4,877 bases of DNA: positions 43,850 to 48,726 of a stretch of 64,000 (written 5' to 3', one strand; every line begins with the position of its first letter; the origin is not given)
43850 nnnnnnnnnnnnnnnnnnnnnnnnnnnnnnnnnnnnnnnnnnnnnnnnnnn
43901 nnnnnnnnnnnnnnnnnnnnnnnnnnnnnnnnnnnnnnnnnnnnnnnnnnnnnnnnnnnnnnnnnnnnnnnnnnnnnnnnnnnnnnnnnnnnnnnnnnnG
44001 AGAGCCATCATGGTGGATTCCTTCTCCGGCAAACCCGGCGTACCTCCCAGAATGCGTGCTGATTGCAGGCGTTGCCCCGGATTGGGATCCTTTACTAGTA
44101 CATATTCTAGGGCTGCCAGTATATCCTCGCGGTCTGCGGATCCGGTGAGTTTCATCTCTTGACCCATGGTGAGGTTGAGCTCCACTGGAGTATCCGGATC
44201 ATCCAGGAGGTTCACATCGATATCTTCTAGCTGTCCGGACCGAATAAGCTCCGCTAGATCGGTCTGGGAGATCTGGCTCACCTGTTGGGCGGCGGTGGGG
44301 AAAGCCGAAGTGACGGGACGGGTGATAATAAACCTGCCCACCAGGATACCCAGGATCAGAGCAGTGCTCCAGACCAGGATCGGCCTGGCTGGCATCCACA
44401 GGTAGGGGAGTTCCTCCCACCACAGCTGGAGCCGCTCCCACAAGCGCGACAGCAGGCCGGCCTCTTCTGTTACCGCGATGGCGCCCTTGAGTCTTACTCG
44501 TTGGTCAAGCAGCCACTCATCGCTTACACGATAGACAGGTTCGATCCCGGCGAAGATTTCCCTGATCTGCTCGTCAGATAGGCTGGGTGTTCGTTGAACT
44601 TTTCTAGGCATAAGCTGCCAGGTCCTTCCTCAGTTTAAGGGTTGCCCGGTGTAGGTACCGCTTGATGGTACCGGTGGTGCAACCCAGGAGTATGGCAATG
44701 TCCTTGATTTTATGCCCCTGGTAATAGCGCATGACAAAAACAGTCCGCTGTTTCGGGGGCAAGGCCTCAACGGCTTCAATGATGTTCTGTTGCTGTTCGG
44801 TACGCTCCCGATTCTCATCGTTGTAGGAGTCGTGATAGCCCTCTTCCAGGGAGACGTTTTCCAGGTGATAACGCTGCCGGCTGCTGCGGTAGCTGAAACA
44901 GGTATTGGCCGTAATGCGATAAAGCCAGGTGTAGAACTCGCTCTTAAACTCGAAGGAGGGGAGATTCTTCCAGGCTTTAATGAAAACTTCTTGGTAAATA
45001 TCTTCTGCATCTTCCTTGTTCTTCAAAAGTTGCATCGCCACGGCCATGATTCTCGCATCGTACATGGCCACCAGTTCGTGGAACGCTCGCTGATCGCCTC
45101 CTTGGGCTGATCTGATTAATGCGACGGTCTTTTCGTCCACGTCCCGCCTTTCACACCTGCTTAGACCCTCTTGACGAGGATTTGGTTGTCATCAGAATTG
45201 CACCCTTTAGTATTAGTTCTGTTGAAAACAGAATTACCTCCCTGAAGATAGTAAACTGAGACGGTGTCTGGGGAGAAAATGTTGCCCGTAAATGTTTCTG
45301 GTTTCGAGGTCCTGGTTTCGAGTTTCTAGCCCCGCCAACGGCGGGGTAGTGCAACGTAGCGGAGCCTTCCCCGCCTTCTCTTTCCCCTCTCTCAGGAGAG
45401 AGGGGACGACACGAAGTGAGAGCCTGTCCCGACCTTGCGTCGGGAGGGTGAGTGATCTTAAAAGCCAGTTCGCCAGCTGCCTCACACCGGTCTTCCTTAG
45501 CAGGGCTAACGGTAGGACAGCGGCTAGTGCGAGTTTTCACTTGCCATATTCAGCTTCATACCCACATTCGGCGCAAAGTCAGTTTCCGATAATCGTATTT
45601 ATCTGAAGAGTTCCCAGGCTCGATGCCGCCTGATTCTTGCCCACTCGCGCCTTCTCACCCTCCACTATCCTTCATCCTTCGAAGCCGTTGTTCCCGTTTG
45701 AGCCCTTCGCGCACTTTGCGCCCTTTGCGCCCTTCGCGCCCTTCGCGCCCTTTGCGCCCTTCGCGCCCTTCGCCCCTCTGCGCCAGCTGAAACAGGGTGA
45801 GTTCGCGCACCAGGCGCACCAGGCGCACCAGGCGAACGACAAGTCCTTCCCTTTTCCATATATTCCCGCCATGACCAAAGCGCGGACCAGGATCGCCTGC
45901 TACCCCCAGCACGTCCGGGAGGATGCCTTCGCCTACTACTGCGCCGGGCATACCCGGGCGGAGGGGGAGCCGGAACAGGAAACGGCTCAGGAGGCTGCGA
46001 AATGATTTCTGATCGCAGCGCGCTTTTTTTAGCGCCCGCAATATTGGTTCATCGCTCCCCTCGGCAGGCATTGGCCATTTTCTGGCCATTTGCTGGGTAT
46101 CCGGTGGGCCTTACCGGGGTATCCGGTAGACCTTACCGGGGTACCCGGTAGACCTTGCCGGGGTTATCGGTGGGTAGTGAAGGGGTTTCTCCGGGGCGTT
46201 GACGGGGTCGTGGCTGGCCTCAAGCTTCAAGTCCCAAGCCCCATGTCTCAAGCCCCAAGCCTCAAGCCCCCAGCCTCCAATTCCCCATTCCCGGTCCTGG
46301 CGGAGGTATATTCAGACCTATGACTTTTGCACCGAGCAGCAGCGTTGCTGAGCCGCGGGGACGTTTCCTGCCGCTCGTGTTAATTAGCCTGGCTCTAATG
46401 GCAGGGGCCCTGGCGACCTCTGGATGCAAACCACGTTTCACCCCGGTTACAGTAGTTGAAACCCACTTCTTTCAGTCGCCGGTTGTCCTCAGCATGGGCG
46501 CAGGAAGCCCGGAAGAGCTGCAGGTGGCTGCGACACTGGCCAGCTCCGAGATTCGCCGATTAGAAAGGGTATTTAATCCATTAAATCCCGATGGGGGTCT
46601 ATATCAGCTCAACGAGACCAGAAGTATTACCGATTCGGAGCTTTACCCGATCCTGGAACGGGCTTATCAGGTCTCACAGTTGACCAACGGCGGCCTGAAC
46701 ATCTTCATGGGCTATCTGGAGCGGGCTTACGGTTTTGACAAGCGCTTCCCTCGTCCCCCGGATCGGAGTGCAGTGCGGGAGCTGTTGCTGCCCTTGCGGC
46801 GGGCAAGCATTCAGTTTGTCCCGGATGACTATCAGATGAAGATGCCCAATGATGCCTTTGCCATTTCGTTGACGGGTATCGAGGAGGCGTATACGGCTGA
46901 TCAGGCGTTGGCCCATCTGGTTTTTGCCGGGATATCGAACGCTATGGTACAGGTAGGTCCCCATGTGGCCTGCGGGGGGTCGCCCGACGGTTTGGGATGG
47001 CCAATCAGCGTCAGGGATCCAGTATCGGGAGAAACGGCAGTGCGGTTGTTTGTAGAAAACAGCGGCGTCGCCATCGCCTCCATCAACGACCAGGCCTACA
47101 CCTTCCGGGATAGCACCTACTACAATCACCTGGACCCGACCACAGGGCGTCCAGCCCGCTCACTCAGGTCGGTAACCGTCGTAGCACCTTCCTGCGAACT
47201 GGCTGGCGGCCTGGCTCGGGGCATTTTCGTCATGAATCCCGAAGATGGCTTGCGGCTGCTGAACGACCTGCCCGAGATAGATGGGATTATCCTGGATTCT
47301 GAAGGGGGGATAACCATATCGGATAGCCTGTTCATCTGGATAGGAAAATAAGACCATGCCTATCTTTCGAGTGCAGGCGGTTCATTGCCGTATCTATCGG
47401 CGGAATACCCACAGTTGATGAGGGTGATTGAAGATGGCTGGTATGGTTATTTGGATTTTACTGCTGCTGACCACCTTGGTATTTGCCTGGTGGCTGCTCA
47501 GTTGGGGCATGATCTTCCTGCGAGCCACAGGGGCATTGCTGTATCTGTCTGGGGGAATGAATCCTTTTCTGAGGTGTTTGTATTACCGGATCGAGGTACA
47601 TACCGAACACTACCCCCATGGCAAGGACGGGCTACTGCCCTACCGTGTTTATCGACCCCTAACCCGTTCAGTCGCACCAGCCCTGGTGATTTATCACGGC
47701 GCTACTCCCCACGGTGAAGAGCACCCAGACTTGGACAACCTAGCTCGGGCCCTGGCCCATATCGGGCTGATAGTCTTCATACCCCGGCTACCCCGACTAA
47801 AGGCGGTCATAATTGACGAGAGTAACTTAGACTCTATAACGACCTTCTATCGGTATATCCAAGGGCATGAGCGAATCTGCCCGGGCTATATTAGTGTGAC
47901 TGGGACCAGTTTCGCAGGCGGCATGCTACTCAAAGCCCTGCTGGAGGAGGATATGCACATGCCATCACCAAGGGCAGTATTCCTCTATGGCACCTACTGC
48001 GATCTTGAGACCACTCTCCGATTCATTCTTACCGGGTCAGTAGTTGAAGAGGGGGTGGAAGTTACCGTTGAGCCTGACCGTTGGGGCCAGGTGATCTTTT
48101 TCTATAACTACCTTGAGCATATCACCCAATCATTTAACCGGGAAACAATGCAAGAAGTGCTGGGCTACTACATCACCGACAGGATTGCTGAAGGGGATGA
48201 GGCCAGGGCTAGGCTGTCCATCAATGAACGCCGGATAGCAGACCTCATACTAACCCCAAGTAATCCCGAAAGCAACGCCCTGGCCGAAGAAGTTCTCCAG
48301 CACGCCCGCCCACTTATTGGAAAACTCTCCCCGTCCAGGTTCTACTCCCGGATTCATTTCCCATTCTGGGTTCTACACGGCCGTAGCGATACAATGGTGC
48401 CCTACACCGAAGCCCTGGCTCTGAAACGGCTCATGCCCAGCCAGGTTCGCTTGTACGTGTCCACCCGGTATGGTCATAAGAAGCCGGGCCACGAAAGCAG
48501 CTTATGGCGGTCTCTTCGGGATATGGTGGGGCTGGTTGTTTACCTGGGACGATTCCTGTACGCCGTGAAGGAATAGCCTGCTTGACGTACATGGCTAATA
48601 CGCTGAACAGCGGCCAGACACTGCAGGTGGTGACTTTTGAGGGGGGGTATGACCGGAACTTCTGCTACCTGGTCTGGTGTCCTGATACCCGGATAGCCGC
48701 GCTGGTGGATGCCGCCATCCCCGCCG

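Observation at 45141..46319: A 1.18-kb non-coding region unusually dense in hairpins and micro/minisatellites between the ECF sigma gene and apbE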

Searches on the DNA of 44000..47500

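Call 4: search_rna_families(source=window, start=44000, end=47500, threshold=evalue, max_evalue=5, show_alignments=3)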
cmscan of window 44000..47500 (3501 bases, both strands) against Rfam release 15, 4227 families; matches with E-value up to 5: 1.
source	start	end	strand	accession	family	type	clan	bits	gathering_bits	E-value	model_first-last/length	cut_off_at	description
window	45374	45419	+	RF04163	mir-8364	Gene; miRNA;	-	22.7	67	0.81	1-61/61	no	mir-8364 microRNA precursor family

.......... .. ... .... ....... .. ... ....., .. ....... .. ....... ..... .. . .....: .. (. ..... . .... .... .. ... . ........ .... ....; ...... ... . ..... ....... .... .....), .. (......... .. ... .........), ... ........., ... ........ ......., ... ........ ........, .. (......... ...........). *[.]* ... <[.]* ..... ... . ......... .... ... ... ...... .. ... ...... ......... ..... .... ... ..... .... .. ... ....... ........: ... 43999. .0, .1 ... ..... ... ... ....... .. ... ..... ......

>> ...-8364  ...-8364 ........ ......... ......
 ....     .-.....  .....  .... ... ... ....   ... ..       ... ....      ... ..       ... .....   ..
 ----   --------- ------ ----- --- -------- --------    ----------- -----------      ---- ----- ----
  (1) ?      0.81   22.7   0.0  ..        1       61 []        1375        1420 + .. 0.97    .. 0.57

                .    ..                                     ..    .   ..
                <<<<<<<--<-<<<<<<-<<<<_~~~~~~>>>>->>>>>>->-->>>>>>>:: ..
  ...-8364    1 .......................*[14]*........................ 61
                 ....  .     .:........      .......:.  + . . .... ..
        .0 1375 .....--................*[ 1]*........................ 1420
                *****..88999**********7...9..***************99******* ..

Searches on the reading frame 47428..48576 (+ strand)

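Call 20: search_protein_families(library=pfam, proteins=[window:47428-48576:+], max_evalue=0.01)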
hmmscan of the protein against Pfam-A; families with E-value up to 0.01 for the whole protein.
window:47428-48576:+ (382 aa): 1 family
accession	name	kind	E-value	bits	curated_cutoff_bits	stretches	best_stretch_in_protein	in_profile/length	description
PF20434.5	BD-FAE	-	0.0017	18.3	26.8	1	278-334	158-213/215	BD-FAE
